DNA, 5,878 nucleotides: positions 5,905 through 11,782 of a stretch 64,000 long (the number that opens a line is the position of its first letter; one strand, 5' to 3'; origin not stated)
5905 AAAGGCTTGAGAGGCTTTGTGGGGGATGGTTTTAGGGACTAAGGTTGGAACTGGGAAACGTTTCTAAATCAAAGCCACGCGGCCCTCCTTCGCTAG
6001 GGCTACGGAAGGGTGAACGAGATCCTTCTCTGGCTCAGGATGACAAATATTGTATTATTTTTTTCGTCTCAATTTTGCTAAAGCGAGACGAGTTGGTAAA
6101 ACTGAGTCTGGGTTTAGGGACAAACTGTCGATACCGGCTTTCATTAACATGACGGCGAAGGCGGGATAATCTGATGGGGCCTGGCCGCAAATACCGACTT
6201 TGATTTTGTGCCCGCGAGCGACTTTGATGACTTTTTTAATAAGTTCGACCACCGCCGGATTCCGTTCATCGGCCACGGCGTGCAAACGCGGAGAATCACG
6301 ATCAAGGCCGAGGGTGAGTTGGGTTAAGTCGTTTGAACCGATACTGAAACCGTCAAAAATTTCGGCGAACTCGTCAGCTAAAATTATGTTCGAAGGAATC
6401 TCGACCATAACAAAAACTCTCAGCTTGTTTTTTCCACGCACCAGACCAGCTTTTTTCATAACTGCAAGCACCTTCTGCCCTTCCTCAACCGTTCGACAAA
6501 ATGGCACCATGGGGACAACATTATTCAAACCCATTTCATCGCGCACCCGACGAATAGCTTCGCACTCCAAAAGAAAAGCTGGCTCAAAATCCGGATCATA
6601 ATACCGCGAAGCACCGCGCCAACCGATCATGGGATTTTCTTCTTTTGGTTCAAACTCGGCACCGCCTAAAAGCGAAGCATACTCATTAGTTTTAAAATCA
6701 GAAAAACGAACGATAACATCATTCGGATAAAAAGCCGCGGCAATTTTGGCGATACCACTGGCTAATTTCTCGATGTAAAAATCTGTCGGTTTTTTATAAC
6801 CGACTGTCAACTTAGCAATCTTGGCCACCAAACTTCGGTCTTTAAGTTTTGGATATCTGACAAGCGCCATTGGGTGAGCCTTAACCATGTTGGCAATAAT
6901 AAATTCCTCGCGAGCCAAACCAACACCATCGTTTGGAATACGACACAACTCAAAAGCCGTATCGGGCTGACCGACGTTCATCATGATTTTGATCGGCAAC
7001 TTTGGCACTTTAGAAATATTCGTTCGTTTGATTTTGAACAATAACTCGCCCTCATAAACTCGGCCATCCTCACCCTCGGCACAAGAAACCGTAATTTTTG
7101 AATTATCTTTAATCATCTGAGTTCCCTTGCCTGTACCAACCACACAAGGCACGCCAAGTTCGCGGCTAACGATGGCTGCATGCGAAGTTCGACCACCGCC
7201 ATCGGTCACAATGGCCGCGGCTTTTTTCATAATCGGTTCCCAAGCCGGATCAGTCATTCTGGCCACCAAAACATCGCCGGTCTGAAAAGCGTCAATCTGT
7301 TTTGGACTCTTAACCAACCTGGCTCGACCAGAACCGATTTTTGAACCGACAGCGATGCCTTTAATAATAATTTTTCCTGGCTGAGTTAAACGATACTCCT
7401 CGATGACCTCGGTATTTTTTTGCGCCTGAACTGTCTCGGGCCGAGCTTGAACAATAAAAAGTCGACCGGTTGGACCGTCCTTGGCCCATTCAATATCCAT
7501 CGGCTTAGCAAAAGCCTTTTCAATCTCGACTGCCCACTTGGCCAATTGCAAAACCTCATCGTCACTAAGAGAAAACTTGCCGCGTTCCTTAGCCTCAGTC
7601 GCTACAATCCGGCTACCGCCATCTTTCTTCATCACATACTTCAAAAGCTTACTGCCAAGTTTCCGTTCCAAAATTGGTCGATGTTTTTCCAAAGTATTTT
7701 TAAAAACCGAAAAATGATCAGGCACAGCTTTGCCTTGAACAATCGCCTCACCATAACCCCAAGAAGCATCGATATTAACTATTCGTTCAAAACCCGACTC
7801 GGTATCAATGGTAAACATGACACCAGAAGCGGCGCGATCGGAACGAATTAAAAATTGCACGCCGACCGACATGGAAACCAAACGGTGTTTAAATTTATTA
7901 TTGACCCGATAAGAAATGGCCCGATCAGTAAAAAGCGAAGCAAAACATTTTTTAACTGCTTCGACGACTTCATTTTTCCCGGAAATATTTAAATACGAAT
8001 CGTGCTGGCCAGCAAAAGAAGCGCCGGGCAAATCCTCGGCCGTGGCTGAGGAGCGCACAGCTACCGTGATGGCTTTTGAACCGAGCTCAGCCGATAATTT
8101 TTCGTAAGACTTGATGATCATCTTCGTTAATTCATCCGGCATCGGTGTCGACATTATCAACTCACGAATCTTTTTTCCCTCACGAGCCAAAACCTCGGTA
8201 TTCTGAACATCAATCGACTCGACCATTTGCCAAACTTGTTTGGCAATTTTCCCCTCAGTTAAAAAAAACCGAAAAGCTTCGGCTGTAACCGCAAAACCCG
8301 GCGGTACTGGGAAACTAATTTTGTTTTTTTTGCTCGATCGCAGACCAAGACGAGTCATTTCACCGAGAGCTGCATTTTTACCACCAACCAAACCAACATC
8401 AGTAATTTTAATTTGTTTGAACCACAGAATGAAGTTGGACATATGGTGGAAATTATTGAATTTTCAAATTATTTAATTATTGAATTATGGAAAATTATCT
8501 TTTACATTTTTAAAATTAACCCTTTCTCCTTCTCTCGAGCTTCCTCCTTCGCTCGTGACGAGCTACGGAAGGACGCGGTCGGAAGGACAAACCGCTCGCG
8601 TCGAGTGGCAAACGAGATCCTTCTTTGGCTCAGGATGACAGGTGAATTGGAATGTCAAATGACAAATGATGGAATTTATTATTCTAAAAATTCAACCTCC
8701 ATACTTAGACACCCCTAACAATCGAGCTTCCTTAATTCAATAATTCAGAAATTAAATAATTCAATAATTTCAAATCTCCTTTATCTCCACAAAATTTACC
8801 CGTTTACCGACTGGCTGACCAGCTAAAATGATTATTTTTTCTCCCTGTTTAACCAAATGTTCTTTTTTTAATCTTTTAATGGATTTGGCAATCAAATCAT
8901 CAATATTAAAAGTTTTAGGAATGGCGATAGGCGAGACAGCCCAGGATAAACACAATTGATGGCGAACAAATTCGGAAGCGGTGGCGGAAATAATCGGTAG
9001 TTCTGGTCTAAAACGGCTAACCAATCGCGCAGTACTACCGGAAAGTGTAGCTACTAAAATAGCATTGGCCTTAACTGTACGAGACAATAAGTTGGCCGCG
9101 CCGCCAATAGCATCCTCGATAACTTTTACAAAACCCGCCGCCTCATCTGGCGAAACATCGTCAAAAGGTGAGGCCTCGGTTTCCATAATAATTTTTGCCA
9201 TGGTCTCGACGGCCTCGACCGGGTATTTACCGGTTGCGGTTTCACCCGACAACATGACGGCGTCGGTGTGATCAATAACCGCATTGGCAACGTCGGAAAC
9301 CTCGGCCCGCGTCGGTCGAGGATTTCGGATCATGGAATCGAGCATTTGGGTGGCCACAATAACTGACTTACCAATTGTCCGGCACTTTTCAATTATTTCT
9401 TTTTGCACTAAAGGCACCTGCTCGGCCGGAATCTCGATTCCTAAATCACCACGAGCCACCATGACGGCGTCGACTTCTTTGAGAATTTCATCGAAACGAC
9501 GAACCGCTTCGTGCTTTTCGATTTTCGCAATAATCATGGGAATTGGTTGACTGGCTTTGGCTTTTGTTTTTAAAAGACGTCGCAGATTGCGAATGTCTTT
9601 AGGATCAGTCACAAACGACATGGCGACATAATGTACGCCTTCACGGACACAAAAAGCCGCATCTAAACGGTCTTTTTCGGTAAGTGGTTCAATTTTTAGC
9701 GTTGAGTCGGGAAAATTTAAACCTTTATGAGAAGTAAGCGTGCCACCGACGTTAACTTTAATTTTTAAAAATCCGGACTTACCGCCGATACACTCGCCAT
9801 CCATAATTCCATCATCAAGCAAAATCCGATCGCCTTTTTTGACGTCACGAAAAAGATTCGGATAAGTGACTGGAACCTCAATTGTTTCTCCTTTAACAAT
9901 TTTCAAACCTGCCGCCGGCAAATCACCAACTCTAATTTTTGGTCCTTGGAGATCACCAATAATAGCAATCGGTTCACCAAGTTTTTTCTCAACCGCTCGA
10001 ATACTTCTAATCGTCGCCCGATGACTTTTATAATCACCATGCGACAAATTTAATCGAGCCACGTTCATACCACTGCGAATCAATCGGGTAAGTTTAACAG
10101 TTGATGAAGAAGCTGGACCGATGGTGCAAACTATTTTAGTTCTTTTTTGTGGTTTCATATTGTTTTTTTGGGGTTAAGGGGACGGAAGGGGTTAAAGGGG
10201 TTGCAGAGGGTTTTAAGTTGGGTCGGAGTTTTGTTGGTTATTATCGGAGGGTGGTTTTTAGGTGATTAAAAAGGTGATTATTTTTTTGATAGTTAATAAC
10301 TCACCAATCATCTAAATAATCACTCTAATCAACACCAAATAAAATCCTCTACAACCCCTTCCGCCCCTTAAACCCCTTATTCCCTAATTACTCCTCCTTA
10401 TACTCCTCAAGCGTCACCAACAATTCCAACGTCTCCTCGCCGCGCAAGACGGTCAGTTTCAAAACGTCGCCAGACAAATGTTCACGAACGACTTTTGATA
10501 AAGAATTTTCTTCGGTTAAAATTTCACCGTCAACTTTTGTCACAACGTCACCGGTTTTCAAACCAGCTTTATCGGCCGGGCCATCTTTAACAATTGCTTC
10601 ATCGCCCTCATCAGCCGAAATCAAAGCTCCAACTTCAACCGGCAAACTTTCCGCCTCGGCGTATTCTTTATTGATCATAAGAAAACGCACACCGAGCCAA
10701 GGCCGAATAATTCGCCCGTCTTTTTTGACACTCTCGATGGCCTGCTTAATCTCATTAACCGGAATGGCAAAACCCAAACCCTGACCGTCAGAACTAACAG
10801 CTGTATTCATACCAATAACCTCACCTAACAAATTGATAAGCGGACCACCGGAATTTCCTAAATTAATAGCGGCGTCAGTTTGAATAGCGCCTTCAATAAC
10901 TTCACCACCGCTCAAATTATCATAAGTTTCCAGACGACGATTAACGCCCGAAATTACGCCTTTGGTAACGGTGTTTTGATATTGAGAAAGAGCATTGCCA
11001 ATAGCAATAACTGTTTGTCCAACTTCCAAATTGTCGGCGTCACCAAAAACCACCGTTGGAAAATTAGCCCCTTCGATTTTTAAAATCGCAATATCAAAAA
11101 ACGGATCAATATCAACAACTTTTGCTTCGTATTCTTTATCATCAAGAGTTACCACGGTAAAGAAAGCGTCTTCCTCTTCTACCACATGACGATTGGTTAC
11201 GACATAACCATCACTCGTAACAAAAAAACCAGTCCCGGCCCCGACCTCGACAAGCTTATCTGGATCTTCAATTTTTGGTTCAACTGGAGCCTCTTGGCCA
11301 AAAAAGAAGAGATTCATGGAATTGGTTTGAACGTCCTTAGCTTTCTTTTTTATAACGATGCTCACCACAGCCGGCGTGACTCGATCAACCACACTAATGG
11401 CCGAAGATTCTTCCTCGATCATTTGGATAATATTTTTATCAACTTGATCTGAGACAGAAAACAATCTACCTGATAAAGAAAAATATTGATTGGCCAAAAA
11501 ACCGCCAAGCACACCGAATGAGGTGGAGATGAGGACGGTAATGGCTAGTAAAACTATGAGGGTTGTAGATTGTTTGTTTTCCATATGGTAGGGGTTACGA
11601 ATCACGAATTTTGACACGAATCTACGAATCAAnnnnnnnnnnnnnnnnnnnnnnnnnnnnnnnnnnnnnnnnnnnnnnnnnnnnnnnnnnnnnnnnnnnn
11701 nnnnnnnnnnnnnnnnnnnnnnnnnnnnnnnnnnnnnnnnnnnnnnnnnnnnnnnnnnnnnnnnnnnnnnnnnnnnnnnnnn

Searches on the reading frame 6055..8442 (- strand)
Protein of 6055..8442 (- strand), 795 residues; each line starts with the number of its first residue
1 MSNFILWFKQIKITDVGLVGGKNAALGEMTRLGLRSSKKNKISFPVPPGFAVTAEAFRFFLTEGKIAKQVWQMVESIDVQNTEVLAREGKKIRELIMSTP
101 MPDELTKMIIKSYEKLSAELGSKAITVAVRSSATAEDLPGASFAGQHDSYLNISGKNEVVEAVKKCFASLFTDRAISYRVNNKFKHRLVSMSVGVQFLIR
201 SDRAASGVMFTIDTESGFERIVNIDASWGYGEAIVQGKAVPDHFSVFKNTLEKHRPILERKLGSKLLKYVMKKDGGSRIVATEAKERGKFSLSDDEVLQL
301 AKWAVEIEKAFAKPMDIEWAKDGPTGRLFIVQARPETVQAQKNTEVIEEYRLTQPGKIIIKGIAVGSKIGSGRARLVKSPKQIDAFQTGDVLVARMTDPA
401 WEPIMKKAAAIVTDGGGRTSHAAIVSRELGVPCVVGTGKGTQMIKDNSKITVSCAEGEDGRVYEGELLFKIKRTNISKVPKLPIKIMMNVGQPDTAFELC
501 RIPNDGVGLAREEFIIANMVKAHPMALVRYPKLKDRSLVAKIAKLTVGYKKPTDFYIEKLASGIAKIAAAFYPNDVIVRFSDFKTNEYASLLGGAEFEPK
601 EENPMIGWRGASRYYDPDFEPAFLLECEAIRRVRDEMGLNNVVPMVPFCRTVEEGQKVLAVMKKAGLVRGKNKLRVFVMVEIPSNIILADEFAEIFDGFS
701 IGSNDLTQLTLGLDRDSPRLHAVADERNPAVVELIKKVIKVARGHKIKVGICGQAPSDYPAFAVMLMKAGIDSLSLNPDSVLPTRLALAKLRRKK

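Call 10: search_protein_families(library=pfam, proteins=[window:6055-8442:-])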
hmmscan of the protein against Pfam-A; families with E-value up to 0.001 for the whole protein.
window:6055-8442:- (795 aa): 3 families
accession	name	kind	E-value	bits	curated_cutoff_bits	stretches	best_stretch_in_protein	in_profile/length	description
PF01326.24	PPDK_N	-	5.5e-115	384.6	27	1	17-348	2-321/328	Pyruvate phosphate dikinase, AMP/ATP-binding domain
PF02896.24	PEP-utilizers_C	-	1.8e-64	218.2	22.8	1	480-791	16-291/293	PEP-utilising enzyme, PEP-binding domain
PF00391.29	PEP-utilizers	-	4.6e-26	90.7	23.1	1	386-457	1-72/72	PEP-utilising enzyme, mobile domain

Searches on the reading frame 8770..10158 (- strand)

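Call 10: search_protein_families(library=pfam, proteins=[window:8770-10158:-])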
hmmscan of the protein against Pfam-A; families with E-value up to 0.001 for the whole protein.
window:8770-10158:- (462 aa): 2 families
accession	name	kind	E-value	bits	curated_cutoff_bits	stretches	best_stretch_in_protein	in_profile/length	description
PF00224.27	PK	-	6.2e-112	374.3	30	1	5-317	2-328/328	Pyruvate kinase, barrel domain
PF02887.21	PK_C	-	9.9e-28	97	28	1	349-459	1-113/114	Pyruvate kinase, alpha/beta domain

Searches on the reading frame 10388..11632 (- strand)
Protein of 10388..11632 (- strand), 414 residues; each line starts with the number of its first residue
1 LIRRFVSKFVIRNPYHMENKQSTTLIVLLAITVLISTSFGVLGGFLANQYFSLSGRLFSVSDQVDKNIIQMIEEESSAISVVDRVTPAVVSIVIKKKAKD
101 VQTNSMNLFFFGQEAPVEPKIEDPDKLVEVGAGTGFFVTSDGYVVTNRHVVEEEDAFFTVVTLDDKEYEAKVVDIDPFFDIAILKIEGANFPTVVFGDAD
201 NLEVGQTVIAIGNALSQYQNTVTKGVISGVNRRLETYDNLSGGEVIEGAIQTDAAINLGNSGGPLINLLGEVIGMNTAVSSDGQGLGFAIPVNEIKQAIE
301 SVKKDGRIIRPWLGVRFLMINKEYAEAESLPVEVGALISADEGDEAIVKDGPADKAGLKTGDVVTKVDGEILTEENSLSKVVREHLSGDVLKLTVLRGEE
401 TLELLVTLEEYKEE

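Call 10: search_protein_families(library=pfam, proteins=[window:10388-11632:-])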
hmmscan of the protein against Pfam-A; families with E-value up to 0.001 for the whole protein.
window:10388-11632:- (414 aa): 5 families
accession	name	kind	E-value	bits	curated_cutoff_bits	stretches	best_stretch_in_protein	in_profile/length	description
PF13365.12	Trypsin_2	-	1.6e-33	116.9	27.6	1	133-275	1-144/144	Trypsin-like peptidase domain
PF00089.32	Trypsin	-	2.9e-18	66.9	20.6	1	134-299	28-220/220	Trypsin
PF13180.12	PDZ_2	-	1.3e-12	48.2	27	1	313-408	3-80/80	PDZ domain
PF17820.7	PDZ_6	-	1.1e-07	31.9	27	1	345-395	3-52/54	PDZ domain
PF00595.29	PDZ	-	0.0009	20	23.2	0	347-395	32-80/81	PDZ domain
